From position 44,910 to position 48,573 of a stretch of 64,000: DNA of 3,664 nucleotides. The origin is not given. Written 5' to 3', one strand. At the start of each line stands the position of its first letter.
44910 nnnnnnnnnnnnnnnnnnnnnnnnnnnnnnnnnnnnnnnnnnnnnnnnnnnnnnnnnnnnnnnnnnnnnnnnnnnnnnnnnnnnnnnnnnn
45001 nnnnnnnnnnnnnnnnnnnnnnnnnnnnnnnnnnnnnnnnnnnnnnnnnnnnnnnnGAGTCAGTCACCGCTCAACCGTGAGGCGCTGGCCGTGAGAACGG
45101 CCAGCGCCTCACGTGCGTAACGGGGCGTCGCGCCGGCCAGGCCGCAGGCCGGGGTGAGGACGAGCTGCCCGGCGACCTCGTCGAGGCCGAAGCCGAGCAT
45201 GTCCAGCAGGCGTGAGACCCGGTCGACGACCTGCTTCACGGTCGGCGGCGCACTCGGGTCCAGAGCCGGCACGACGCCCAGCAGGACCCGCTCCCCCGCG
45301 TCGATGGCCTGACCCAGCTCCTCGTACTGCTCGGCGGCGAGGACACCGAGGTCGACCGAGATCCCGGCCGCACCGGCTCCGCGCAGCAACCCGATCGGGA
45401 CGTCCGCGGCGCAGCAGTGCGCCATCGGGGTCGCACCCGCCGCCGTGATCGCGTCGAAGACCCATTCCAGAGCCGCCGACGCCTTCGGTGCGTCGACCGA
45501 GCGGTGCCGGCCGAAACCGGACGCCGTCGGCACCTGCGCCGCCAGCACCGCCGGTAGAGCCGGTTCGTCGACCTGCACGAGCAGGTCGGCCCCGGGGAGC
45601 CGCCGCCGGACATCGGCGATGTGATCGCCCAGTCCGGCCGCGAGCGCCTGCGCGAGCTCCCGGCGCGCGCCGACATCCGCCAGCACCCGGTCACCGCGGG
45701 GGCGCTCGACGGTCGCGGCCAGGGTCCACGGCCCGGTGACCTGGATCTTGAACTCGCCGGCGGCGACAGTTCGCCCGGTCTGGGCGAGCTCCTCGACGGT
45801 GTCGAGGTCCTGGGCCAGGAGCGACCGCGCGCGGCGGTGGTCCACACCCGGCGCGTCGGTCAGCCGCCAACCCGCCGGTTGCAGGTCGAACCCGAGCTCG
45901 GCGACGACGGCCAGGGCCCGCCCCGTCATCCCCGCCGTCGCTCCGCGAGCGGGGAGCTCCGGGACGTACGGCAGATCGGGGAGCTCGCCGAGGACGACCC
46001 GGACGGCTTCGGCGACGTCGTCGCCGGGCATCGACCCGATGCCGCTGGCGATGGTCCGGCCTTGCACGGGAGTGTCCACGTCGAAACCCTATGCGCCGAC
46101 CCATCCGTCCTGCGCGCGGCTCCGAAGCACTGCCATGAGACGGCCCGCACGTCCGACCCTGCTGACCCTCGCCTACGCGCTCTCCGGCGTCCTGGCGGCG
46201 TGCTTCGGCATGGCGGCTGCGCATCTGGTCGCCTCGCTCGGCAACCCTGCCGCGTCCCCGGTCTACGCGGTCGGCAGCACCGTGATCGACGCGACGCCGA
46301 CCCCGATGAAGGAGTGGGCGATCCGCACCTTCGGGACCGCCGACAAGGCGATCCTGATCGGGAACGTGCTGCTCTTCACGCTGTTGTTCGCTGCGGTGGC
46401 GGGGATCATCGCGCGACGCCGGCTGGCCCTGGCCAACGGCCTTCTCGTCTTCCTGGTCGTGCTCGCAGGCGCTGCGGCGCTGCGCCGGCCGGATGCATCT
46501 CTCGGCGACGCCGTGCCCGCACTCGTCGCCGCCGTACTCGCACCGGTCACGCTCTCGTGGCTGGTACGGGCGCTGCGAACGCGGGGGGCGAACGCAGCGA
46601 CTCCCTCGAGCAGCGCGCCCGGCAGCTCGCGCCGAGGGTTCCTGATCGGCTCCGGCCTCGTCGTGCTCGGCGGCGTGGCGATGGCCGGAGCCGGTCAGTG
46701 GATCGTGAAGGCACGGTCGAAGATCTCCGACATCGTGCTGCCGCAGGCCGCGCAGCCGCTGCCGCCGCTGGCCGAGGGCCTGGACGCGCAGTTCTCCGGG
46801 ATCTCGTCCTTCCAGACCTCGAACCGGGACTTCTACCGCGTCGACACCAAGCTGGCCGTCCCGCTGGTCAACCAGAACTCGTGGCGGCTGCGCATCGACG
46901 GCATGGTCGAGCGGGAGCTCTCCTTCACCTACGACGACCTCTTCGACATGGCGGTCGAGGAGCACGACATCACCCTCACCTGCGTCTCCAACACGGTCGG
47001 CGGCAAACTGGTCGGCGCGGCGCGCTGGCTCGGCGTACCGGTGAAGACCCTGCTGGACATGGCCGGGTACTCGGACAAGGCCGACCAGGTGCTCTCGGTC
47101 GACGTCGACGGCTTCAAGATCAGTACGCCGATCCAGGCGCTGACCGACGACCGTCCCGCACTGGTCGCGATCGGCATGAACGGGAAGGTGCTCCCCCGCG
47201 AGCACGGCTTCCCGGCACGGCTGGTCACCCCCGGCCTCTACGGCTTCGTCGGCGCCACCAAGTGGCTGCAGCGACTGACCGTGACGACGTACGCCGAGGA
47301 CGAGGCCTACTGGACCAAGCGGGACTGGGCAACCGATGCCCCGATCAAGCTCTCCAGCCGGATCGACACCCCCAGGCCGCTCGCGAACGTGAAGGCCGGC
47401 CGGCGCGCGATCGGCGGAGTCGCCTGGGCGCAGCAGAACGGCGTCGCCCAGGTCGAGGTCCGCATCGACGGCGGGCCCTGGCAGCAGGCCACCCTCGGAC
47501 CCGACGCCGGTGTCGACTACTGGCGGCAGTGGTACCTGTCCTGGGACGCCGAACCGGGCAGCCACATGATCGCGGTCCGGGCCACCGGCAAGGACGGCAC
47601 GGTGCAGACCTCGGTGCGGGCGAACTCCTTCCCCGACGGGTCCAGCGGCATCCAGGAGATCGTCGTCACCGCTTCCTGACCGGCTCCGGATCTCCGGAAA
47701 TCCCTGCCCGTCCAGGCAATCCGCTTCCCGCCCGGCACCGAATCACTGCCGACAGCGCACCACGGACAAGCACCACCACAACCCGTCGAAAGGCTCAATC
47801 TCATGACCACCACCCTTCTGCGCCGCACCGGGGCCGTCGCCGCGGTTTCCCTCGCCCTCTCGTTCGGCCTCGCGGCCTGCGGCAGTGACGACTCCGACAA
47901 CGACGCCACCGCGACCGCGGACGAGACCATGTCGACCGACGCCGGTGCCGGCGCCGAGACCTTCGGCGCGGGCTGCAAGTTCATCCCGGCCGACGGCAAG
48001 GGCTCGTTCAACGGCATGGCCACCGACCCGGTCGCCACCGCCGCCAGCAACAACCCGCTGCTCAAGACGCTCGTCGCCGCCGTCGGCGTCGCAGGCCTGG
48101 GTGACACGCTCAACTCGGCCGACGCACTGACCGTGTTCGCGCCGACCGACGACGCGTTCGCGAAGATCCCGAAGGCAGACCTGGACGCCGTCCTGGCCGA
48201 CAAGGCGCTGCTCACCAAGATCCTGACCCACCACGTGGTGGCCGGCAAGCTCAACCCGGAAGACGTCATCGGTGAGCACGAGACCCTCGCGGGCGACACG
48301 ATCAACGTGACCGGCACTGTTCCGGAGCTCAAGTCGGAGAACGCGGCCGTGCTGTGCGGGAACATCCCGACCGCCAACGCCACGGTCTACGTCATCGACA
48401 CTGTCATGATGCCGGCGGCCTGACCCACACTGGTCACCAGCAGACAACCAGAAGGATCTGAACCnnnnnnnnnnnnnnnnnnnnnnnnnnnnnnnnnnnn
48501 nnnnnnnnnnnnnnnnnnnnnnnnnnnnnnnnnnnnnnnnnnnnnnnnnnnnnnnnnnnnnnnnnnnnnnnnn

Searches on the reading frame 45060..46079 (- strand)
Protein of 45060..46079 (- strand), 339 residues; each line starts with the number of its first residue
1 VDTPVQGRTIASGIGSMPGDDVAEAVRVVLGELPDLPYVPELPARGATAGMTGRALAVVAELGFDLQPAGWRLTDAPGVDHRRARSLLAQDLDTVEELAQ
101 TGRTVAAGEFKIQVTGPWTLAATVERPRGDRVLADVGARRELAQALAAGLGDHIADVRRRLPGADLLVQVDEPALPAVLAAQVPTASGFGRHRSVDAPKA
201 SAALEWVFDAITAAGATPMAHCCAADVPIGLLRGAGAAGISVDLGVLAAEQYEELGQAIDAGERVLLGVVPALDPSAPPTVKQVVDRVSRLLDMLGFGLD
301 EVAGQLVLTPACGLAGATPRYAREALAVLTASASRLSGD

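Call 15: search_protein_families(library=pfam, proteins=[window:45060-46079:-], max_evalue=1)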
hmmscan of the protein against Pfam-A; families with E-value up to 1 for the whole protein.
window:45060-46079:- (339 aa): 2 families
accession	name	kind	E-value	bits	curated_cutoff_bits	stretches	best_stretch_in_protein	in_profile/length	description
PF01717.24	Meth_synt_2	-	4.8e-08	33.1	21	1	110-333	123-322/324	Cobalamin-independent synthase, Catalytic domain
PF14520.12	HHH_5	-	0.014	16.3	27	1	73-101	4-32/57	Helix-hairpin-helix domain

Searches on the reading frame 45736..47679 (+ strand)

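Call 50: search_protein_families(library=pfam, proteins=[window:45736-47679:+], max_evalue=0.001)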
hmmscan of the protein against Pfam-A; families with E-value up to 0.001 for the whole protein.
window:45736-47679:+ (647 aa): 1 family
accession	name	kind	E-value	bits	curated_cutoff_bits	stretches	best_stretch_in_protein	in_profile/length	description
PF00174.25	Oxidored_molyb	-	7.6e-39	133.4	24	1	373-523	2-167/169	Oxidoreductase molybdopterin binding domain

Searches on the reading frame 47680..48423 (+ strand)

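Call 50: search_protein_families(library=pfam, proteins=[window:47680-48423:+], max_evalue=0.001)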
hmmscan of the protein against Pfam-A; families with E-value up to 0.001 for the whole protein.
window:47680-48423:+ (247 aa): 1 family
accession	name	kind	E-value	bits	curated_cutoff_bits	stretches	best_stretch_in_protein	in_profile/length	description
PF02469.27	Fasciclin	-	2.5e-27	96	22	1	128-245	3-123/123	Fasciclin domain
